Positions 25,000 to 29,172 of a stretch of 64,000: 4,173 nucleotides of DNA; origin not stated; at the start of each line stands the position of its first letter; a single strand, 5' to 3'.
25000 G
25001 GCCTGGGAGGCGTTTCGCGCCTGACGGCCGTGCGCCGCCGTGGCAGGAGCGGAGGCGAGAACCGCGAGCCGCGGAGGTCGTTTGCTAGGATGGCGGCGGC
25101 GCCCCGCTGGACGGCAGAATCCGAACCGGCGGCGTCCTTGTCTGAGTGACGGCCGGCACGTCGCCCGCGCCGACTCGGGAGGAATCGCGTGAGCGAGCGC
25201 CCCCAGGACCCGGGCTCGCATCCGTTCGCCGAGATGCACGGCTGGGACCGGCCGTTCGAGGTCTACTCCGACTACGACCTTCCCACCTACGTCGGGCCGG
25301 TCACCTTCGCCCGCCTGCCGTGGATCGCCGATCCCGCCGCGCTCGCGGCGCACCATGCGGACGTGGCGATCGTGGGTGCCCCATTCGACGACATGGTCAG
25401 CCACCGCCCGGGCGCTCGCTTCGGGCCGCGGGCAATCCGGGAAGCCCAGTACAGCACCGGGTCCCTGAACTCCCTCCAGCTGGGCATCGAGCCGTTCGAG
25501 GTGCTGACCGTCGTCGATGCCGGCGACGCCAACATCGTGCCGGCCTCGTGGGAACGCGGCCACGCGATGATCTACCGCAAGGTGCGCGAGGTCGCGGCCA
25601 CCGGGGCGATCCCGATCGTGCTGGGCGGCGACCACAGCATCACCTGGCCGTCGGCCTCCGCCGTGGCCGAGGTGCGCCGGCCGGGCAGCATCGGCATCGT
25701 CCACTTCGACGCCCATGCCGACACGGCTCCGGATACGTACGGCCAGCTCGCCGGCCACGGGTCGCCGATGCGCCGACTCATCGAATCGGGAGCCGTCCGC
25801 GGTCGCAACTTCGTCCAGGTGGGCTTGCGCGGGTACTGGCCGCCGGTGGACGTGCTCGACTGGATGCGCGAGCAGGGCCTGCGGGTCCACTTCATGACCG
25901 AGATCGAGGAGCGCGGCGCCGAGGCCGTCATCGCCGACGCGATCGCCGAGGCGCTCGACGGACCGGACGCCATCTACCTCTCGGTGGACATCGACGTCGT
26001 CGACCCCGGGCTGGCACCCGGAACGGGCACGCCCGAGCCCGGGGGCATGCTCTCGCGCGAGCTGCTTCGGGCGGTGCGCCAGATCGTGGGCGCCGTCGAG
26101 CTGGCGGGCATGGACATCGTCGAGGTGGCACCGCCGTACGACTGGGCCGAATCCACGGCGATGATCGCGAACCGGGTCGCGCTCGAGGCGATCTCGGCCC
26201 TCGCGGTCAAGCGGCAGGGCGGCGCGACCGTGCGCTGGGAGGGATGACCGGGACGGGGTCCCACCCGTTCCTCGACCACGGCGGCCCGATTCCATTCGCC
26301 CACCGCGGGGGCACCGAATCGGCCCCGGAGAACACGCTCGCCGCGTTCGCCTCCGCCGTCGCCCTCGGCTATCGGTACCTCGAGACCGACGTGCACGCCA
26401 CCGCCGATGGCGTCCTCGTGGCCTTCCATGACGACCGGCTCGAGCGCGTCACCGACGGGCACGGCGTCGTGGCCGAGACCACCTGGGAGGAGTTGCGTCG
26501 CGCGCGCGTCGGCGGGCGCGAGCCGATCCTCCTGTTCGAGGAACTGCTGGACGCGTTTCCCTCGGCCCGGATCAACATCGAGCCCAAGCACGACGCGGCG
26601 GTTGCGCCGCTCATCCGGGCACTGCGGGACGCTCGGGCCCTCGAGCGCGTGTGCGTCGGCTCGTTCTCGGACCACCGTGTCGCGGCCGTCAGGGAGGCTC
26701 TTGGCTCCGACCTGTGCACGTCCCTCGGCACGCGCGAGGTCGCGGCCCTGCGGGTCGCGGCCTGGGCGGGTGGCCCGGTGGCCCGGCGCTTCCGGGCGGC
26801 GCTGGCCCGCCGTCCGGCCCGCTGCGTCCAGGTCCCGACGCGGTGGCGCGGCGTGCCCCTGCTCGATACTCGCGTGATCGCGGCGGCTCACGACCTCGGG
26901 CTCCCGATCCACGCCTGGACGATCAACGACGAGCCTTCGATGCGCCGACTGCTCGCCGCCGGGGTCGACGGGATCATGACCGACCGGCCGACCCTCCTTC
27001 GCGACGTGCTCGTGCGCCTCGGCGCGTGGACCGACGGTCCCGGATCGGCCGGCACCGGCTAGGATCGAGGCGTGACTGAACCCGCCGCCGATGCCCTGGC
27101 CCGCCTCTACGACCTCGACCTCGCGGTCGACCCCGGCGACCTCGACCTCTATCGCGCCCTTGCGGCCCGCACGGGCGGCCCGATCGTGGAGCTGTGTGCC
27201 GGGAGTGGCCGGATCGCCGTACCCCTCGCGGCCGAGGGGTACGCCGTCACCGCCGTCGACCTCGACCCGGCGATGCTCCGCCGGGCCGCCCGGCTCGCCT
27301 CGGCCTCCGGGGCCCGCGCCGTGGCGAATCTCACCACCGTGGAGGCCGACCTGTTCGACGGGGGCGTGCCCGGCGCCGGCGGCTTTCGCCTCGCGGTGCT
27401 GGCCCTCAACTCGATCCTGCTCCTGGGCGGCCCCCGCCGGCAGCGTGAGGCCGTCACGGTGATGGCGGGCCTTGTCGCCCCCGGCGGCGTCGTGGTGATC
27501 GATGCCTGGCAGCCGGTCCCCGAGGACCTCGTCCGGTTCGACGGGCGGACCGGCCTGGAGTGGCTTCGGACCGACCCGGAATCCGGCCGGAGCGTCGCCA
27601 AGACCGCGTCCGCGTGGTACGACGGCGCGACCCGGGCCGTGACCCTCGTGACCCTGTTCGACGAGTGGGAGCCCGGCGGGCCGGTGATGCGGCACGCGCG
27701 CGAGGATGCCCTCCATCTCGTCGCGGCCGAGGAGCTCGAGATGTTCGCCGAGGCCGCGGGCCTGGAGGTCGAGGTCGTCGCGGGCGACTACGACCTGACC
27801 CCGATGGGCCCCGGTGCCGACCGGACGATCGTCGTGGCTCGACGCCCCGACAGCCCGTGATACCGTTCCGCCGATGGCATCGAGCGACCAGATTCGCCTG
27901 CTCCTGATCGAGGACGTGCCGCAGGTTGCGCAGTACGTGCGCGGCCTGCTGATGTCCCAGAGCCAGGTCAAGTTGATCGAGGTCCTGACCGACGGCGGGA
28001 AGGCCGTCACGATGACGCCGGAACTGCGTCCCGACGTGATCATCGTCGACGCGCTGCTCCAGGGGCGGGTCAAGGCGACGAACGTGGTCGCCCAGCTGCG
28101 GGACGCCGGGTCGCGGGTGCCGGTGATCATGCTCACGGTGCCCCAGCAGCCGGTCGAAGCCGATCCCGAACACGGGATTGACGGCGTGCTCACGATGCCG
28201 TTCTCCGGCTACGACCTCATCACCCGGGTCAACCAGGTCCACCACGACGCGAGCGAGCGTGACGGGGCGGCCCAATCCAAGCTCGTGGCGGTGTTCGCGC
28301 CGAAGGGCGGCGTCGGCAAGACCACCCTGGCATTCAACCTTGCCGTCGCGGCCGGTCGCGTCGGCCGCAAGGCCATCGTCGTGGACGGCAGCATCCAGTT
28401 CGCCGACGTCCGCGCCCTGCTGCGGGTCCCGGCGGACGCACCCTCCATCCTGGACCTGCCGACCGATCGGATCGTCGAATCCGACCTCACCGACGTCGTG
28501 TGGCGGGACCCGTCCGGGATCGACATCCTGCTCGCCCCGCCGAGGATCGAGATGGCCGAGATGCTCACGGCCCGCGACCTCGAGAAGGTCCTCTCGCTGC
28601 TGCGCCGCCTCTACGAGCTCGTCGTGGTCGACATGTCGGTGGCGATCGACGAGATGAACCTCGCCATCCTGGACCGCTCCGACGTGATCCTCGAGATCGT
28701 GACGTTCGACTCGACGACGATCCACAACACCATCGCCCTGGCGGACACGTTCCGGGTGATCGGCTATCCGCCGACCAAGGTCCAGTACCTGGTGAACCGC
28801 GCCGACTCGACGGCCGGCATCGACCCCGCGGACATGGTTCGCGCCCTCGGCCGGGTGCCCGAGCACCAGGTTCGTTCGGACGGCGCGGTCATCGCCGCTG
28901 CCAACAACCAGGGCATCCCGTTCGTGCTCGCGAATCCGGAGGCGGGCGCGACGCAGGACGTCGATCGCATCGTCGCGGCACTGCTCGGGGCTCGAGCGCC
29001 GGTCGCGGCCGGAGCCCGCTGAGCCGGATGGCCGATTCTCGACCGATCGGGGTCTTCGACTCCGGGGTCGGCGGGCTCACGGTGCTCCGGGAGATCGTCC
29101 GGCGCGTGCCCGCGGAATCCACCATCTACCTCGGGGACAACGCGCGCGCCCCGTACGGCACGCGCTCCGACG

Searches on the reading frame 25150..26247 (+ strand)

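Call 10: search_protein_families(library=ncbifam, proteins=[window:25150-26247:+], max_evalue=0.001)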
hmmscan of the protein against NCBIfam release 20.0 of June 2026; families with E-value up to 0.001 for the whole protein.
window:25150-26247:+ (365 aa): 5 families
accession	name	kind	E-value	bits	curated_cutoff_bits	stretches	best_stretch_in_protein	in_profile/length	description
NF002564.0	PRK02190.1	subfamily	3.2e-70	236.7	302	1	43-355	11-305/307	agmatinase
TIGR01230.1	agmatinase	equivalog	2.1e-55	188.3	174.3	1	67-349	10-274/275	agmatinase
TIGR01227.1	hutG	equivalog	2.4e-51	174.8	229.15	1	66-347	31-305/307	formimidoylglutamase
TIGR01229.1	rocF_arginase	equivalog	2.5e-33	115.7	227.6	1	74-345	2-290/300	arginase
NF010347.0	PRK13775.1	equivalog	7e-14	51.8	381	1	118-343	92-319/331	formimidoylglutamase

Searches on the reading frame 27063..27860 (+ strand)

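Call 50: search_protein_families(library=pfam, proteins=[window:27063-27860:+], max_evalue=0.00001)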
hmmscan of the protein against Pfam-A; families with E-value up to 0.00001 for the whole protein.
window:27063-27860:+ (265 aa): 3 families
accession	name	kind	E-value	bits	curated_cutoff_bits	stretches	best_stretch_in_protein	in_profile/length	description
PF13649.12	Methyltransf_25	-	7.4e-10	39.8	27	1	41-142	1-97/97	Methyltransferase domain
PF08242.18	Methyltransf_12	-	2.2e-07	32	30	1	43-144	2-98/98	Methyltransferase domain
PF08241.18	Methyltransf_11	-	7.8e-06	26.9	21.2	0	43-146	2-95/95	Methyltransferase domain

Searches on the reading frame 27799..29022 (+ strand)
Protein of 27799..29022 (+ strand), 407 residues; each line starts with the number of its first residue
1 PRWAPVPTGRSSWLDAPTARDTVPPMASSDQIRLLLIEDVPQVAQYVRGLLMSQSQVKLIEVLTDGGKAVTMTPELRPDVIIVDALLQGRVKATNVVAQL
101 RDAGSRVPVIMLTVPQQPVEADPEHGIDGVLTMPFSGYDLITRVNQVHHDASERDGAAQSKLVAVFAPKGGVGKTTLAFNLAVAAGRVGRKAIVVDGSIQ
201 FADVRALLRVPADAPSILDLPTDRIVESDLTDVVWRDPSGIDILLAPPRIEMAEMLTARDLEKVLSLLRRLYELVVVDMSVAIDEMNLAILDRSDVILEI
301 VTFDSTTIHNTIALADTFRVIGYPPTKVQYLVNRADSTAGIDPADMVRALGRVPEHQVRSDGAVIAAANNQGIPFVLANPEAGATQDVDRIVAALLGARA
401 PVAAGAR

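Call 50: search_protein_families(library=pfam, proteins=[window:27799-29022:+], max_evalue=0.00001)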
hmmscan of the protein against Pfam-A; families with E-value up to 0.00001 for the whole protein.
window:27799-29022:+ (407 aa): 4 families
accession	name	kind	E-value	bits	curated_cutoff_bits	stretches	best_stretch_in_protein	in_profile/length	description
PF00072.30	Response_reg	-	1.4e-10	41.7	30.2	1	35-144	2-110/111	Response regulator receiver domain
PF13614.12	AAA_31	-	1.1e-09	39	27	1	161-304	2-150/177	AAA domain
PF01656.29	CbiA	-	6.9e-08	32.9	25.4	1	163-273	1-54/125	CobQ/CobB/MinD/ParA nucleotide binding domain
PF10609.15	ParA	-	2.4e-06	27.6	27.1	0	161-212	4-55/246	NUBPL iron-transfer P-loop NTPase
